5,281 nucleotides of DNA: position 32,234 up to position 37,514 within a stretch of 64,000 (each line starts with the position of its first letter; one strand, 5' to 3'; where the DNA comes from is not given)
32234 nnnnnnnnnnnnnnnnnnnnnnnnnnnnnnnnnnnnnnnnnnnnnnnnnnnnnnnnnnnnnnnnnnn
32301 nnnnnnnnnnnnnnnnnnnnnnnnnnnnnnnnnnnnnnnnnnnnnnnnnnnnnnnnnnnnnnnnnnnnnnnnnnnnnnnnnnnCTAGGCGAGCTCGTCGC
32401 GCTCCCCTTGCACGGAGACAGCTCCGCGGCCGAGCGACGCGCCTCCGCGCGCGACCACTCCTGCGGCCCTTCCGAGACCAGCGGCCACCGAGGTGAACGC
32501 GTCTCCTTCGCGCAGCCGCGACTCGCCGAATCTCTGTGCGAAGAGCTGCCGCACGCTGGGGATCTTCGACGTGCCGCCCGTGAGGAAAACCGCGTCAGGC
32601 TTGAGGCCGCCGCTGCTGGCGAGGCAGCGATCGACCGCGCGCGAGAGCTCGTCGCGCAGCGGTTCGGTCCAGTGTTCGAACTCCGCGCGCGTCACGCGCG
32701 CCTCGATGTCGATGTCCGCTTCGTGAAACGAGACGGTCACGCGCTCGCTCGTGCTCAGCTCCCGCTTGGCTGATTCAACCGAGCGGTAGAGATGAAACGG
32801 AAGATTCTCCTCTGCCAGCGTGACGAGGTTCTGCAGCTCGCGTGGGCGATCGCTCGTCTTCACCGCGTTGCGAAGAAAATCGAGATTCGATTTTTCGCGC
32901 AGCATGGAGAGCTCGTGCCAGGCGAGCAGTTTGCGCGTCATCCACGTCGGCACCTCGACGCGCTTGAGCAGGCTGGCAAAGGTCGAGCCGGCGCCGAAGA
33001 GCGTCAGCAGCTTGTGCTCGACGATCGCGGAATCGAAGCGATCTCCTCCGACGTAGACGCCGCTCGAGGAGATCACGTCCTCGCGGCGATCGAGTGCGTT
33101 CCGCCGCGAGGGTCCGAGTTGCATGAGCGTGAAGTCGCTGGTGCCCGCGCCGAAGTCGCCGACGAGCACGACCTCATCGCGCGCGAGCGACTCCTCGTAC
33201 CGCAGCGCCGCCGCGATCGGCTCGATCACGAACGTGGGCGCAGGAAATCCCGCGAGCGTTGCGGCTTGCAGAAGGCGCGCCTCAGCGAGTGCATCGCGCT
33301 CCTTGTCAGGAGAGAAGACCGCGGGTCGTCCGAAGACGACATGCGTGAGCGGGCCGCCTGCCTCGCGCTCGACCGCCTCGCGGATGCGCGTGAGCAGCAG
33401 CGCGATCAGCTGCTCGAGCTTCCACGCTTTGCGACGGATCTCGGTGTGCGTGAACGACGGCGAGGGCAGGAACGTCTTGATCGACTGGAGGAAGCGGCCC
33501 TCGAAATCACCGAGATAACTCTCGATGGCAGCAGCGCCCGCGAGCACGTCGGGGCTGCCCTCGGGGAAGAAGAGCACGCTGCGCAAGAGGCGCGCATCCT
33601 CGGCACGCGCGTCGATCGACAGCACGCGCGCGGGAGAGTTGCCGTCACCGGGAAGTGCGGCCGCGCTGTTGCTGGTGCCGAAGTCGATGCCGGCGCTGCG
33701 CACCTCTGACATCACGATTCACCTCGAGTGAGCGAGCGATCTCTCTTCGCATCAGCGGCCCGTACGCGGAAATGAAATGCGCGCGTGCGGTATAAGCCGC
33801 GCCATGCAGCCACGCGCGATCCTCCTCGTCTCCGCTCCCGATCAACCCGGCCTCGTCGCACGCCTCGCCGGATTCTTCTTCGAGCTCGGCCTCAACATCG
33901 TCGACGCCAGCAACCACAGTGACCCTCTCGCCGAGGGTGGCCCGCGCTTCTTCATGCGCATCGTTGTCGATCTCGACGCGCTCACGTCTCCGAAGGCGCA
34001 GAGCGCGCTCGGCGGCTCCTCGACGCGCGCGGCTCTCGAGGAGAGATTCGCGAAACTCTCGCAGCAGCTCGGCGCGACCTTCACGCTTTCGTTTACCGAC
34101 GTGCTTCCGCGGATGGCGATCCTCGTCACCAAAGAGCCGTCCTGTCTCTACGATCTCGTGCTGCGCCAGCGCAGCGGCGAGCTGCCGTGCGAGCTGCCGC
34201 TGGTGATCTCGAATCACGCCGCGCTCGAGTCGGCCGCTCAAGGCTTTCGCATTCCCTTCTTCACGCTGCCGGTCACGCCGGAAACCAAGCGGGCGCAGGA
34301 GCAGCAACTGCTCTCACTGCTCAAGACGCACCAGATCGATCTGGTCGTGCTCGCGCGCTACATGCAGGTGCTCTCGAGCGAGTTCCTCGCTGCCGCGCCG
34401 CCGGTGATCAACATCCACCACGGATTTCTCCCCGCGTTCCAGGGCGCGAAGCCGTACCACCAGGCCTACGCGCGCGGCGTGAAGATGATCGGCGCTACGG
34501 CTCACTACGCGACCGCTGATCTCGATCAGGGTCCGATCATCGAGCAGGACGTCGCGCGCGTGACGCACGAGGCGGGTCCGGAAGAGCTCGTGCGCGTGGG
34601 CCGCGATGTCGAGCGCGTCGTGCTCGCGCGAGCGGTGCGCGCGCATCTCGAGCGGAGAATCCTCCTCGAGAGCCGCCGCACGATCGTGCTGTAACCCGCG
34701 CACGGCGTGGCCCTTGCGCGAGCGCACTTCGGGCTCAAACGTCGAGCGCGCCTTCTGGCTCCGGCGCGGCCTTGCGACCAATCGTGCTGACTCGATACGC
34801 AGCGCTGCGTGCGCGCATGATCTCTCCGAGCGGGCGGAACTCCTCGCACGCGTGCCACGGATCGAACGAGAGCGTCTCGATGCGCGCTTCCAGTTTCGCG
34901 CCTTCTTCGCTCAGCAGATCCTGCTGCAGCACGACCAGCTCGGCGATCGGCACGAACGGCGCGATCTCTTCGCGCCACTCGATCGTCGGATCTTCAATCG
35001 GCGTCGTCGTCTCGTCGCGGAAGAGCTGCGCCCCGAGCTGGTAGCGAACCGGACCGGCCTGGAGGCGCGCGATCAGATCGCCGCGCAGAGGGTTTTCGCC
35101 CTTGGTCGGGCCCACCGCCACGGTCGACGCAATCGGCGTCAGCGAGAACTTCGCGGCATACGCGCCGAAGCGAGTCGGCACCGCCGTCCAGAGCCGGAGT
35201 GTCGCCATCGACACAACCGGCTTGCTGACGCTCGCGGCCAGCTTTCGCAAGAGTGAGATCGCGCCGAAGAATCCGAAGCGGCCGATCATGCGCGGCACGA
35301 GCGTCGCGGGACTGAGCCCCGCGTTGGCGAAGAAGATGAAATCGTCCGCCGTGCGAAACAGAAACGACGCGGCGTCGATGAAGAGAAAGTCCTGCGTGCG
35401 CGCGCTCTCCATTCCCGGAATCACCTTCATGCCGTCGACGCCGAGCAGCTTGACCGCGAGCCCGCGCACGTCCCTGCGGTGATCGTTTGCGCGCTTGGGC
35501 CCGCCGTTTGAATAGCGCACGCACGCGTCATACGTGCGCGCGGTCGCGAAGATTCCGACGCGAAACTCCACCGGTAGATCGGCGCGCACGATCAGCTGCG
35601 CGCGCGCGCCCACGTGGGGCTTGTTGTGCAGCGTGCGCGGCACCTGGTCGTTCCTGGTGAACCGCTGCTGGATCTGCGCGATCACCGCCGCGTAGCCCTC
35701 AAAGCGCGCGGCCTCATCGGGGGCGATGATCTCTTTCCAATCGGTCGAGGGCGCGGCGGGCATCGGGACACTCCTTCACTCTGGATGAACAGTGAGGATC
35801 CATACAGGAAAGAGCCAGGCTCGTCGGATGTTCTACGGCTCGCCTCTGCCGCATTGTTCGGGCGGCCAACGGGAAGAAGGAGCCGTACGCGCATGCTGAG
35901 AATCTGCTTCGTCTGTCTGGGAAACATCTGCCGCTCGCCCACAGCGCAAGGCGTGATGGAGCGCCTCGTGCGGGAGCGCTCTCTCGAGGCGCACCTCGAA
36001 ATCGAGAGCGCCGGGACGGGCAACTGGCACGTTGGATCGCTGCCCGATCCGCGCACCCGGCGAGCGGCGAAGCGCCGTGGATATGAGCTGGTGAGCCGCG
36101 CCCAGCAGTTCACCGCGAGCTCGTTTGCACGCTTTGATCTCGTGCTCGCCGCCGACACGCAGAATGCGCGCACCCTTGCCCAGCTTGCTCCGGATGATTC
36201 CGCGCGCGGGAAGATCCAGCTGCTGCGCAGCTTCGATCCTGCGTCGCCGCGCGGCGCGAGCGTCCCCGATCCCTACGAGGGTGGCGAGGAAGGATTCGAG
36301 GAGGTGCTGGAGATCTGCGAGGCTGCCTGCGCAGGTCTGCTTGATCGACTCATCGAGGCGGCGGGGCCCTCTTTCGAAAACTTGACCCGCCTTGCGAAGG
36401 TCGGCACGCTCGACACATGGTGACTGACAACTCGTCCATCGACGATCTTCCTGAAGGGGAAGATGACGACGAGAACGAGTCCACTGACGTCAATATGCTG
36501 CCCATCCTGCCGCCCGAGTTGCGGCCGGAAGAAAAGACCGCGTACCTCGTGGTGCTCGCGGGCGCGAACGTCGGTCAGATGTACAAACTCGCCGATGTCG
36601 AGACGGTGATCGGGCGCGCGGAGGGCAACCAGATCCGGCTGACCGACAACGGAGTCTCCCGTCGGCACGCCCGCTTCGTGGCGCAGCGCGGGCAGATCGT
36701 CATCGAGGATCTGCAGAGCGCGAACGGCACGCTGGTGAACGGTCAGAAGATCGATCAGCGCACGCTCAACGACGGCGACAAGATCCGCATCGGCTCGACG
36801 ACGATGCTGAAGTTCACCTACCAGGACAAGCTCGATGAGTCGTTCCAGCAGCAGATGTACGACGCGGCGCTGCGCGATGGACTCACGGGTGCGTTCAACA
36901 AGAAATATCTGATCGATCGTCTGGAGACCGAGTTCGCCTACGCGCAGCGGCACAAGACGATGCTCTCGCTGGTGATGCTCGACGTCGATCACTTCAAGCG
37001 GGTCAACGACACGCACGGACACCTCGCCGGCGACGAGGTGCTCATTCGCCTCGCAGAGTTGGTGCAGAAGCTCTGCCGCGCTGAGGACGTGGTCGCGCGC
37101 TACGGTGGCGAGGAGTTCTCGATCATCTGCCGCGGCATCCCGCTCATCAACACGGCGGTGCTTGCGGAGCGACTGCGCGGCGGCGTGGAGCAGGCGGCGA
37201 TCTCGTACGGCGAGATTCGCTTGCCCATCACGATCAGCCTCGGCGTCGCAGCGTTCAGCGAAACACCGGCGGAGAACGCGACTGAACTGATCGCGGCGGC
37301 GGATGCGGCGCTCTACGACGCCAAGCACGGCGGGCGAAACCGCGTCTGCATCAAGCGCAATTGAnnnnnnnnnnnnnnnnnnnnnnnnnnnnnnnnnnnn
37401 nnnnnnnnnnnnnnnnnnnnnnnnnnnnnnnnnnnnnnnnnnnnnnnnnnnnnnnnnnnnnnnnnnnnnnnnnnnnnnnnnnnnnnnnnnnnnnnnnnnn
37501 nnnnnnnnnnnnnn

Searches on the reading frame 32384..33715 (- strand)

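Call 26: search_protein_families(library=pfam, proteins=[window:32384-33715:-], max_evalue=0.01)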
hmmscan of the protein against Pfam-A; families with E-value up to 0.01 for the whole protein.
window:32384-33715:- (443 aa): 2 families
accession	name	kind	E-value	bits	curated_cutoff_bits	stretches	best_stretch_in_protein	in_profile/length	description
PF00012.26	HSP70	-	4e-25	88.5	20.6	2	93-235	103-234/599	Hsp70 protein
PF06723.19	MreB_Mbl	-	2.2e-06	27.2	27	1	150-234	114-187/327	MreB/Mbl protein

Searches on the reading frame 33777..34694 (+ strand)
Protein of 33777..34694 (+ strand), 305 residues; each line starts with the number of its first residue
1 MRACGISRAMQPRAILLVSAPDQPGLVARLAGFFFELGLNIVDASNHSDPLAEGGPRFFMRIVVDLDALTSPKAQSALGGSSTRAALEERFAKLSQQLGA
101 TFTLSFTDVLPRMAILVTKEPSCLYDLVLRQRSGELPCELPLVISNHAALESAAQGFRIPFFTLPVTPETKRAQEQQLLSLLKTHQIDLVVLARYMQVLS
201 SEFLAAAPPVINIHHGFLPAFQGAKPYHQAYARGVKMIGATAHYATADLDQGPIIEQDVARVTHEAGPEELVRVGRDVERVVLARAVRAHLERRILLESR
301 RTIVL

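Call 26: search_protein_families(library=pfam, proteins=[window:33777-34694:+], max_evalue=0.01)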
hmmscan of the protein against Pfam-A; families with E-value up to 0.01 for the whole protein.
window:33777-34694:+ (305 aa): 2 families
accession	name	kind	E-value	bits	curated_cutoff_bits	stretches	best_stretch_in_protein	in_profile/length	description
PF00551.24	Formyl_trans_N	-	1.7e-36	126.1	26.1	1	112-287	2-181/181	Formyl transferase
PF01842.31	ACT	-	5.7e-08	32.8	27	1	15-66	2-51/66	ACT domain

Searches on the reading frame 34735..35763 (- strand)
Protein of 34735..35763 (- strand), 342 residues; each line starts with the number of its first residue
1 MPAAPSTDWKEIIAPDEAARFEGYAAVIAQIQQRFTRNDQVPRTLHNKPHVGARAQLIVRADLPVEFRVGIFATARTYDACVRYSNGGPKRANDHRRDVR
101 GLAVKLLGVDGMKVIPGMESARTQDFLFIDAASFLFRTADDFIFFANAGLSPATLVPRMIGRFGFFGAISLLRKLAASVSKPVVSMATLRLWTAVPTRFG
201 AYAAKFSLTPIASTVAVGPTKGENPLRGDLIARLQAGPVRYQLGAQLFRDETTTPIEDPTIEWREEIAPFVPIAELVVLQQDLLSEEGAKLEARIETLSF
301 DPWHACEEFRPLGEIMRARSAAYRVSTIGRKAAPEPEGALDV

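Call 53: search_protein_families(library=pfam, proteins=[window:34735-35763:-], max_evalue=0.001)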
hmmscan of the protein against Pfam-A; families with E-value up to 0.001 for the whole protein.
window:34735-35763:- (342 aa): 1 family
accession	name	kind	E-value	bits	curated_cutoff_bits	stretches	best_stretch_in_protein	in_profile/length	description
PF00199.24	Catalase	-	0.00053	19.6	25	0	30-111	32-114/383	Catalase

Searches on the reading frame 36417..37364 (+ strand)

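Call 53: search_protein_families(library=pfam, proteins=[window:36417-37364:+], max_evalue=0.001)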
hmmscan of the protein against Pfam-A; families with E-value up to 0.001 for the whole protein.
window:36417-37364:+ (315 aa): 3 families
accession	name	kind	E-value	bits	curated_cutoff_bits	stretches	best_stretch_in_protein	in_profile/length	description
PF00990.26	GGDEF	-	2e-43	148.4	23.8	1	151-309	1-161/161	Diguanylate cyclase, GGDEF domain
PF00498.31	FHA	-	1.4e-19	70.7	20.7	1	63-126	1-67/67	FHA domain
PF16697.10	Yop-YscD_cpl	-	2.7e-17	63.2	33.2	1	46-130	2-88/94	Inner membrane component of T3SS, cytoplasmic domain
